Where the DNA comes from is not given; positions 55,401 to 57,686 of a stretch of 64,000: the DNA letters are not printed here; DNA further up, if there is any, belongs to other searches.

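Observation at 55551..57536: Exporter ATPase (TagH/Wzt type) fused to a triple CWB2 module that appears to be cytoplasmic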

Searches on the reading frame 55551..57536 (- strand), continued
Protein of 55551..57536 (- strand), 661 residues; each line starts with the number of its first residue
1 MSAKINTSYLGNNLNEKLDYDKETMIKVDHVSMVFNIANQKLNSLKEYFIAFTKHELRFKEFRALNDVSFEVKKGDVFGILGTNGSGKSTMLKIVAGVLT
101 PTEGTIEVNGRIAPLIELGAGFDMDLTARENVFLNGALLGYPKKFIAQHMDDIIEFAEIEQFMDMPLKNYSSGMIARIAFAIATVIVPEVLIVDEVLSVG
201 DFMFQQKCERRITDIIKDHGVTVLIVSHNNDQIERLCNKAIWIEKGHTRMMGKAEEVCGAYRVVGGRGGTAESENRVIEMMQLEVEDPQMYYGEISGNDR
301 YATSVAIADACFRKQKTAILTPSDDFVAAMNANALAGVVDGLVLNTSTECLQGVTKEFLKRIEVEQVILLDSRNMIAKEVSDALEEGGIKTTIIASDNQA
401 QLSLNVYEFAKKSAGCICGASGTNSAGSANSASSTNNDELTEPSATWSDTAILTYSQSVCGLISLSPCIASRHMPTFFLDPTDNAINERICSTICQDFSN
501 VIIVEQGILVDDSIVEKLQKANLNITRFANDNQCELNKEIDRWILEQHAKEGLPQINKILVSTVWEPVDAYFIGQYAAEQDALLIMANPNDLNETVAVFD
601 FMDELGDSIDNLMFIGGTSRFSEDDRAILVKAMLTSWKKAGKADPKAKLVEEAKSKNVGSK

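Call 21: find_encoding_contigs(protein=P0014, flank=8000, max_places=1)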
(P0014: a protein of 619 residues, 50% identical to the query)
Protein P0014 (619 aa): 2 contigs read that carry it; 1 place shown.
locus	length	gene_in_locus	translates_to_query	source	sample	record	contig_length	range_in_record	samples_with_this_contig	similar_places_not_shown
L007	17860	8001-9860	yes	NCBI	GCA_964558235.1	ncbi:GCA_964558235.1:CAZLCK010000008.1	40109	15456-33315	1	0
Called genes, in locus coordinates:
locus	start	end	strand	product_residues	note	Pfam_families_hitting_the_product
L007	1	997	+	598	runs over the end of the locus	PF00753:Lactamase_B, PF12706:Lactamase_B_2, PF22505:RNase_J_b_CASP, PF07521:RMMBL, PF17770:RNase_J_C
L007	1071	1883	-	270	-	PF01925:TauE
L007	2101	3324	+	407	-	PF07690:MFS_1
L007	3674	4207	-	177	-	PF03205:MobB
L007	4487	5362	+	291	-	PF00497:SBP_bac_3, PF12974:Phosphonate-bd (weak)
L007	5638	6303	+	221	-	PF00528:BPD_transp_1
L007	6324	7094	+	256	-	PF00005:ABC_tran, PF13304:AAA_21 (faint)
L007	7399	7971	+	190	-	PF17032:Zn_ribbon_15 (faint), PF18912:DZR_2 (faint), PF12773:DZR, PF13248:Zn_ribbon_3 (weak), PF13240:Zn_Ribbon_1 (weak)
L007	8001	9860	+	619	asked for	PF00005:ABC_tran, PF04122:CW_binding_2 (weak)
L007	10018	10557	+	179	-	PF00156:Pribosyltran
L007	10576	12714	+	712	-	PF06480:FtsH_ext (weak), PF00004:AAA, PF07728:AAA_5 (faint), PF17862:AAA_lid_3, PF01434:Peptidase_M41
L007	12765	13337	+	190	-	PF01227:GTP_cyclohydroI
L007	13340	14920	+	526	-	PF00809:Pterin_bind, PF01288:HPPK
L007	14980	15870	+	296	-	PF02548:Pantoate_transf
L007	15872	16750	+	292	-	PF00590:TP_methylase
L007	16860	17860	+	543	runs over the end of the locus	PF00133:tRNA-synt_1, PF01406:tRNA-synt_1e, PF01921:tRNA-synt_1f (faint), PF09334:tRNA-synt_1g, PF00133:tRNA-synt_1, PF19303:Anticodon_3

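Call 22: find_encoding_contigs(protein=P0023, flank=8000, max_places=1)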
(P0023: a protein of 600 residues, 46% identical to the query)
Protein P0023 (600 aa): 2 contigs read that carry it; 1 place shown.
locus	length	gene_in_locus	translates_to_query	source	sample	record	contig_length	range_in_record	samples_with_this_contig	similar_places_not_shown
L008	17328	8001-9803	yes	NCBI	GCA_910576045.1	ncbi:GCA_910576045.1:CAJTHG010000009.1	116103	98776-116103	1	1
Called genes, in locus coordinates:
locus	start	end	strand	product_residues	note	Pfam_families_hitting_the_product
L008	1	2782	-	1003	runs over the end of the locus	PF00535:Glycos_transf_2, PF13641:Glyco_tranf_2_3, PF14393:DUF4422, PF01501:Glyco_transf_8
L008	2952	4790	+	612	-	PF00005:ABC_tran, PF04122:CW_binding_2 (faint)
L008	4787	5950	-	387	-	PF00535:Glycos_transf_2, PF10111:Glyco_tranf_2_2, PF13641:Glyco_tranf_2_3 (weak)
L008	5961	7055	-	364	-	PF13641:Glyco_tranf_2_3, PF00535:Glycos_transf_2, PF10111:Glyco_tranf_2_2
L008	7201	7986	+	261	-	PF01061:ABC2_membrane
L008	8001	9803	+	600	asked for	PF00005:ABC_tran, PF04122:CW_binding_2 (faint)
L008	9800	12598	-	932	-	PF09586:YfhO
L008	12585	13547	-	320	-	PF00535:Glycos_transf_2, PF13641:Glyco_tranf_2_3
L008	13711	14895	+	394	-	PF00953:Glycos_transf_4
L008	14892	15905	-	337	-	PF00535:Glycos_transf_2, PF13641:Glyco_tranf_2_3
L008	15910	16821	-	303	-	PF00535:Glycos_transf_2 (weak)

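Call 23: find_related_loci(query=A1, collection=genome_contigs, flank=10000)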
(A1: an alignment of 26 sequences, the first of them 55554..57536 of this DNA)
Query A1 (661 aa) in genome_contigs; peptide patterns used: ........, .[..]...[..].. (x = any residue, [..] = any of these).
599 stretches matched a pattern (row limit reached: there are more); 573 encode a relative of the query (tblastn E <= 1e-3); the best 80 are kept; 80 distinct loci.
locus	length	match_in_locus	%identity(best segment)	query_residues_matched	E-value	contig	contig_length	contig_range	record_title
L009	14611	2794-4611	50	1-634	0e+0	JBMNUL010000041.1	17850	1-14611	MAG: Coriobacteriales bacterium isolate SBF912SR2HQ0078 scaffold_13475_c1, whole genome shotgun sequence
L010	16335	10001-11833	45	1-638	0e+0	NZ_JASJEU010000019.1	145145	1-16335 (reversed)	Gordonibacter faecis strain KGMB12511 contig00019, whole genome shotgun sequence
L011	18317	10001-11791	46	21-643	3e-174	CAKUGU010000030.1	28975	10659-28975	MAG: uncultured Ellagibacter sp. isolate REFINED_METABAT215_TOP10_CONTIGS_1500_ASSEMBLY_K77_MERGED__Hadza_PheChl_Fiber-H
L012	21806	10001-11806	46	21-634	2e-169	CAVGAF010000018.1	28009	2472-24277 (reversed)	Butyrivibrio sp. CAG:318 isolate H07649-L1_cleanbin_000015 genome assembly, contig: Spades_H07649-L1_contig_804, whole g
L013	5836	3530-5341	45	16-636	6e-169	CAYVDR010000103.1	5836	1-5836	MAG TPA_asm: uncultured Senegalimassilia sp. isolate binchicken_co354_283 genome assembly, contig: NODE_15992_length_583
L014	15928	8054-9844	43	1-629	1e-164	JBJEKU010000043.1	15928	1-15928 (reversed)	MAG: Eggerthellaceae bacterium isolate PUUB16_bin.031 NODE_2447_length_15928_cov_7.360864, whole genome shotgun sequence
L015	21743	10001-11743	44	19-633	1e-163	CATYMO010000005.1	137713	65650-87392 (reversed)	MAG TPA_asm: uncultured Eggerthella sp. isolate ERR9762690_bin.21_MetaWRAP_v1.3_MAG genome assembly, contig: ERZ18534032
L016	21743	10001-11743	44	19-633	6e-158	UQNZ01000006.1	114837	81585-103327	uncultured Eggerthella sp. isolate UMGS468 genome assembly, contig: NODE_41_length_114837_cov_11.306424, whole genome sh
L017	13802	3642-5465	41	1-633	5e-154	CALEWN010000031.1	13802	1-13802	MAG TPA_asm: uncultured Senegalimassilia sp. isolate SRR5024285_bin.159_CONCOCT_v1.1_MAG genome assembly, contig: ERZ505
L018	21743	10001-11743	44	19-633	5e-163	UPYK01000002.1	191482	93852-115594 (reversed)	uncultured Eggerthella sp. isolate UMGS26 genome assembly, contig: NODE_56_length_191482_cov_5.901461, whole genome shot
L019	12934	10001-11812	42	1-633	2e-151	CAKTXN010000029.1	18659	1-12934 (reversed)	MAG: uncultured Eggerthellaceae bacterium isolate REFINED_METABAT215_TOP10_CONTIGS_1500_ASSEMBLY_K77_MERGED__Hadza_MoBio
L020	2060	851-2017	59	1-386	3e-161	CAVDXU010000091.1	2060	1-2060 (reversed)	bacterium isolate H07615-L1_cleanbin_000017 genome assembly, contig: Spades_H07615-L1_contig_38250, whole genome shotgun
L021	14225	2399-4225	42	1-637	2e-149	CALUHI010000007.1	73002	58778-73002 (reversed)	MAG: uncultured Eggerthellaceae bacterium isolate E40__bin23 genome assembly, contig: E40__k127_983399, whole genome sho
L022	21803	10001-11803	43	1-629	2e-152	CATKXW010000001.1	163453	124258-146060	MAG TPA_asm: uncultured Eggerthellaceae bacterium isolate MGG03533_1680015436 genome assembly, contig: ERR2752430_18, wh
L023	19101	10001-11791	46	1-632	0e+0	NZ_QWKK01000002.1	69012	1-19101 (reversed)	Enterorhabdus sp. P55 Scaffold2_1, whole genome shotgun sequence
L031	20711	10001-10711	69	26-262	5e-111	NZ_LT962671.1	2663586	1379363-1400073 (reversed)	Raoultibacter massiliensis strain Marseille-P2849, whole genome shotgun sequence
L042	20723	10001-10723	68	21-261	1e-108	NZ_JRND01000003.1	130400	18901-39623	Lancefieldella parvula DNF00906 contig03, whole genome shotgun sequence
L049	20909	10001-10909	57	3-305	1e-107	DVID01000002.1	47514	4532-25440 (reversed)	MAG TPA_asm: Candidatus Limicola stercorigallinarum isolate ChiGjej1B1-16188 ChiGjej1B1M5__C20265_L47514_SRR6323428, who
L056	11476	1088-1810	68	21-261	2e-105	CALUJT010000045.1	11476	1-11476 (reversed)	MAG: uncultured Atopobiaceae bacterium isolate BRZ_LR__bin45 genome assembly, contig: BRZ_LR__NODE_4366_length_11476_cov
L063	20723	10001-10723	67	22-262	2e-103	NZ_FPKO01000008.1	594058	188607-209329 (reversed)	Thermophilibacter mediterraneus strain Marseille-P3256T, whole genome shotgun sequence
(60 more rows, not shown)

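Call 29: list_cluster_members(proteins=[P0001, P0002, P0003, P0004, P0009, P0013, P0014])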
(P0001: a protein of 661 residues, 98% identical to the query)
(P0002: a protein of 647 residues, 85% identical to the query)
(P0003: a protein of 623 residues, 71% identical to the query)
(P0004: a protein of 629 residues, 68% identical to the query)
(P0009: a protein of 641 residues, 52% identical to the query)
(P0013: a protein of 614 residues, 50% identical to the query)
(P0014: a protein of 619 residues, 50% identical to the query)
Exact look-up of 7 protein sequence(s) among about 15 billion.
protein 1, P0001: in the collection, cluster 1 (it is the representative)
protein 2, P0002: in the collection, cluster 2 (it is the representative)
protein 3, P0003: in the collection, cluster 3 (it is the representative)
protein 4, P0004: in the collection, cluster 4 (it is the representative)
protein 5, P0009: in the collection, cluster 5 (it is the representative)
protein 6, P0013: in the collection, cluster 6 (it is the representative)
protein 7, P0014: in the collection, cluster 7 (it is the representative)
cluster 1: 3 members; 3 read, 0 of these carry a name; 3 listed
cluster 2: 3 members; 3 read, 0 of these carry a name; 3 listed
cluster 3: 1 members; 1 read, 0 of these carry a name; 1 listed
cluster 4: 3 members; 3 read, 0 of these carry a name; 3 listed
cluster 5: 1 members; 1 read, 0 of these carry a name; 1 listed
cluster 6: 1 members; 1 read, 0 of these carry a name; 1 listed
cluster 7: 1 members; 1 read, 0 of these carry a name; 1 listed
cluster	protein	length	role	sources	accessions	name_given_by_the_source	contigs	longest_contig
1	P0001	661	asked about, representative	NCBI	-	-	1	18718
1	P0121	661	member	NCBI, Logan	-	-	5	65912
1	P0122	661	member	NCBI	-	-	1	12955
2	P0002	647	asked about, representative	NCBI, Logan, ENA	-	-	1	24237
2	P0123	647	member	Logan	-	-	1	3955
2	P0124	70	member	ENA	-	-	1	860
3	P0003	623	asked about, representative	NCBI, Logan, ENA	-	-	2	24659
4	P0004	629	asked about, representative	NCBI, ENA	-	-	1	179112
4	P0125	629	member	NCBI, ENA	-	-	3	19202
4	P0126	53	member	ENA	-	-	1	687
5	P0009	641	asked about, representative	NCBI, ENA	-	-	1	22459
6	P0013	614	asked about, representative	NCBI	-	-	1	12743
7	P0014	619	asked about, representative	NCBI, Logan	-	-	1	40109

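Call 41: search_protein_families(library=pfam, proteins=[L056:1034-2815:+, L063:9974-11707:+, L049:10037-11371:+, L008:2952-4790:+, L009:2794-4761:+, L042:9638-10741:+], max_evalue=0.01)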
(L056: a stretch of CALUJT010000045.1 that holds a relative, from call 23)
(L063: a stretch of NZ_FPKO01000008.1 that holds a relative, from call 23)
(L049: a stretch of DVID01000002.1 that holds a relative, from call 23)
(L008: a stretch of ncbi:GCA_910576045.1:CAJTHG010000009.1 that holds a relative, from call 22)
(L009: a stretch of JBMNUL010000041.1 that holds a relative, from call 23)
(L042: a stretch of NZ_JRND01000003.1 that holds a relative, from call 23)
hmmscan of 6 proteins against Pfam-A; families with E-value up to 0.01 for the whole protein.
L056:1034-2815:+ (593 aa): 7 families
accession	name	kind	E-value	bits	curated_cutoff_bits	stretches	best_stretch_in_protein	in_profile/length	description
PF00005.33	ABC_tran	-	9.1e-24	85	25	1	63-195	1-136/137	ABC transporter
PF00395.25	SLH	-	7.6e-14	51.9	20.8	2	463-506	2-44/44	S-layer homology domain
PF13555.12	AAA_29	-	0.00029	21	27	1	66-101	15-50/61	P-loop containing region of AAA domain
PF02463.25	SMC_N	-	0.0016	18.3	40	1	54-105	4-56/220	RecF/RecN/SMC N terminal domain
PF13476.12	AAA_23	-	0.0023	19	27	1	58-97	5-43/201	AAA domain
PF13304.12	AAA_21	-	0.006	17.1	27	0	76-116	2-48/304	AAA domain, putative AbiEii toxin, Type IV TA system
PF13191.12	AAA_16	-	0.0091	17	32.6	0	59-120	8-73/167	AAA ATPase domain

L063:9974-11707:+ (577 aa): 6 families
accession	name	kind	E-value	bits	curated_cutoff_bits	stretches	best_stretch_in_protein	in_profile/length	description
PF00005.33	ABC_tran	-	6.8e-23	82.2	25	1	53-185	1-136/137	ABC transporter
PF00395.25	SLH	-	4.7e-17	62.1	20.8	3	455-498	2-44/44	S-layer homology domain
PF13555.12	AAA_29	-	0.0002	21.5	27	1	55-91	14-50/61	P-loop containing region of AAA domain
PF13476.12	AAA_23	-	0.0021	19.2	27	1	48-87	5-43/201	AAA domain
PF02463.25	SMC_N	-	0.0033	17.3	40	1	44-87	4-48/220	RecF/RecN/SMC N terminal domain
PF13304.12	AAA_21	-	0.0048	17.4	27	0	66-106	2-48/304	AAA domain, putative AbiEii toxin, Type IV TA system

L049:10037-11371:+ (444 aa): 7 families
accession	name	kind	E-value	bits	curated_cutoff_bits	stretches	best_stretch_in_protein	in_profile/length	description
PF00005.33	ABC_tran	-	4.8e-24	86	25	1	52-184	1-136/137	ABC transporter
PF00395.25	SLH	-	1.4e-09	38.2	20.8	1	279-318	3-42/44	S-layer homology domain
PF13175.12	AAA_15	-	0.00028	21.1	32.1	1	47-89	9-50/374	AAA ATPase domain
PF13555.12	AAA_29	-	0.0004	20.5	27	1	53-90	15-50/61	P-loop containing region of AAA domain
PF13304.12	AAA_21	-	0.0017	19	27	0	65-103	2-48/304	AAA domain, putative AbiEii toxin, Type IV TA system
PF02463.25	SMC_N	-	0.0025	17.7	40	1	43-86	4-48/220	RecF/RecN/SMC N terminal domain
PF13476.12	AAA_23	-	0.0089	17.1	27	0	47-86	5-43/201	AAA domain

L008:2952-4790:+ (612 aa): 5 families
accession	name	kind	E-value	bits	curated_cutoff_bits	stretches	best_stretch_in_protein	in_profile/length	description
PF00005.33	ABC_tran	-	4.5e-18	66.6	25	1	66-197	1-135/137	ABC transporter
PF04122.17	CW_binding_2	-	2.7e-05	25.1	24.9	0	331-382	27-72/73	Cell wall binding domain 2 (CWB2)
PF13555.12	AAA_29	-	0.00038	20.6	27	1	71-106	17-51/61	P-loop containing region of AAA domain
PF02463.25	SMC_N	-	0.0019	18.1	40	0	58-96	5-44/220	RecF/RecN/SMC N terminal domain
PF13476.12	AAA_23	-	0.0049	17.9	27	1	61-97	5-40/201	AAA domain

L009:2794-4761:+ (655 aa): 3 families
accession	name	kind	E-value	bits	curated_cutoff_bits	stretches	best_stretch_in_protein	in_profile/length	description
PF00005.33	ABC_tran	-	1.1e-18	68.5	25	1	65-196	1-135/137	ABC transporter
PF04122.17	CW_binding_2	-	2.3e-09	38.1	24.9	0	539-595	24-70/73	Cell wall binding domain 2 (CWB2)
PF02463.25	SMC_N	-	0.0021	17.9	40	0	56-94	4-43/220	RecF/RecN/SMC N terminal domain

L042:9638-10741:+ (367 aa): 5 families
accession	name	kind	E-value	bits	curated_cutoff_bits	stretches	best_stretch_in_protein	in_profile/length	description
PF00005.33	ABC_tran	-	3.6e-21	76.6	25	1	166-298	1-136/137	ABC transporter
PF13555.12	AAA_29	-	0.00017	21.7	27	1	169-204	15-50/61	P-loop containing region of AAA domain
PF02463.25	SMC_N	-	0.001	19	40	0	159-200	6-48/220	RecF/RecN/SMC N terminal domain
PF13175.12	AAA_15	-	0.0015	18.7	32.1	1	161-203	9-50/374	AAA ATPase domain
PF00801.26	PKD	-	0.0053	17.2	23.5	0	19-100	8-74/80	PKD domain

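Call 54: search_protein_families(library=pfam, proteins=[L010:11904-13553:+, L011:7285-9063:-, L012:5634-7088:-, L031:3403-5139:+, L031:4917-7310:+, L017:8698-12438:-, L017:12672-13802:-], max_evalue=0.001)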
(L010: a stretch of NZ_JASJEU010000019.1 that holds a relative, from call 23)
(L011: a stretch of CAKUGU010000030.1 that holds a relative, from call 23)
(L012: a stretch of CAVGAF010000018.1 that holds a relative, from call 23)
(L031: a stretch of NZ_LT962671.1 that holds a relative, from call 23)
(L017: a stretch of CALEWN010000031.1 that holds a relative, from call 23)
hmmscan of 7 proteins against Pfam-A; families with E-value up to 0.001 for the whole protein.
L010:11904-13553:+ (549 aa): 2 families
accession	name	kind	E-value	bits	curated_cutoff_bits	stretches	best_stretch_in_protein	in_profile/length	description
PF01183.26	Glyco_hydro_25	-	3.6e-23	83.3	27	1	166-342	1-180/180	Glycosyl hydrolases family 25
PF00395.25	SLH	-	1e-14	54.6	20.8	2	418-465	2-44/44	S-layer homology domain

L011:7285-9063:- (592 aa): 2 families
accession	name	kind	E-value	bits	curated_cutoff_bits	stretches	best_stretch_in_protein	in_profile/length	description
PF01183.26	Glyco_hydro_25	-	1.8e-25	90.7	27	1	199-377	1-180/180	Glycosyl hydrolases family 25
PF00395.25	SLH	-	3.4e-12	46.6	20.8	1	461-510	1-44/44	S-layer homology domain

L012:5634-7088:- (484 aa): 2 families
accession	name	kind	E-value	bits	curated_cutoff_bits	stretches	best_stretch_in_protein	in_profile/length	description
PF01183.26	Glyco_hydro_25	-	4.6e-24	86.1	27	1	105-281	1-180/180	Glycosyl hydrolases family 25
PF00395.25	SLH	-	1e-12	48.3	20.8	1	358-405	2-44/44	S-layer homology domain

L031:3403-5139:+ (578 aa): 2 families
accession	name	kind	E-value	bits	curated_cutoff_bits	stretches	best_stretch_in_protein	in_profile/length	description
PF04122.17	CW_binding_2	-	4e-39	133.5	24.9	3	94-177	3-71/73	Cell wall binding domain 2 (CWB2)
PF01520.23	Amidase_3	-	1.2e-26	94.2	27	1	408-577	1-173/174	N-acetylmuramoyl-L-alanine amidase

L031:4917-7310:+ (797 aa): 2 families
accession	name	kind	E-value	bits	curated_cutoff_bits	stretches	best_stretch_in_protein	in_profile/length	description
PF04122.17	CW_binding_2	-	4.5e-40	136.5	24.9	3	225-308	3-71/73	Cell wall binding domain 2 (CWB2)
PF01832.25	Glucosaminidase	-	2.7e-15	57.6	30.2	1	626-775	2-120/123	Mannosyl-glycoprotein endo-beta-N-acetylglucosaminidase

L017:8698-12438:- (1246 aa): 5 families
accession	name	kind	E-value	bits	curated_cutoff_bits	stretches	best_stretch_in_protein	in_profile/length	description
PF13306.12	LRR_5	-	3.5e-126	415.3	27.7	6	642-762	10-127/127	BspA type Leucine rich repeat region (6 copies)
PF04122.17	CW_binding_2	-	1.5e-37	128.4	24.9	3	923-1011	1-73/73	Cell wall binding domain 2 (CWB2)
PF13855.12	LRR_8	-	7.7e-20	70.9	27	0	726-766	15-56/61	Leucine rich repeat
PF12799.13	LRR_4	-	1.7e-10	41.3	27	0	160-193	3-33/44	Leucine Rich repeats (2 copies)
PF23952.1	LRR_EndoS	-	1.7e-09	38.3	27.9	0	690-766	36-113/116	Endo-beta-N-acetylglucosaminidase EndoS LRR domain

L017:12672-13802:- (376 aa): 1 family
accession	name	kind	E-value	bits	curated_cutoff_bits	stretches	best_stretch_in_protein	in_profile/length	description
PF04122.17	CW_binding_2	-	8.1e-33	113.2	24.9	3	43-128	1-69/73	Cell wall binding domain 2 (CWB2)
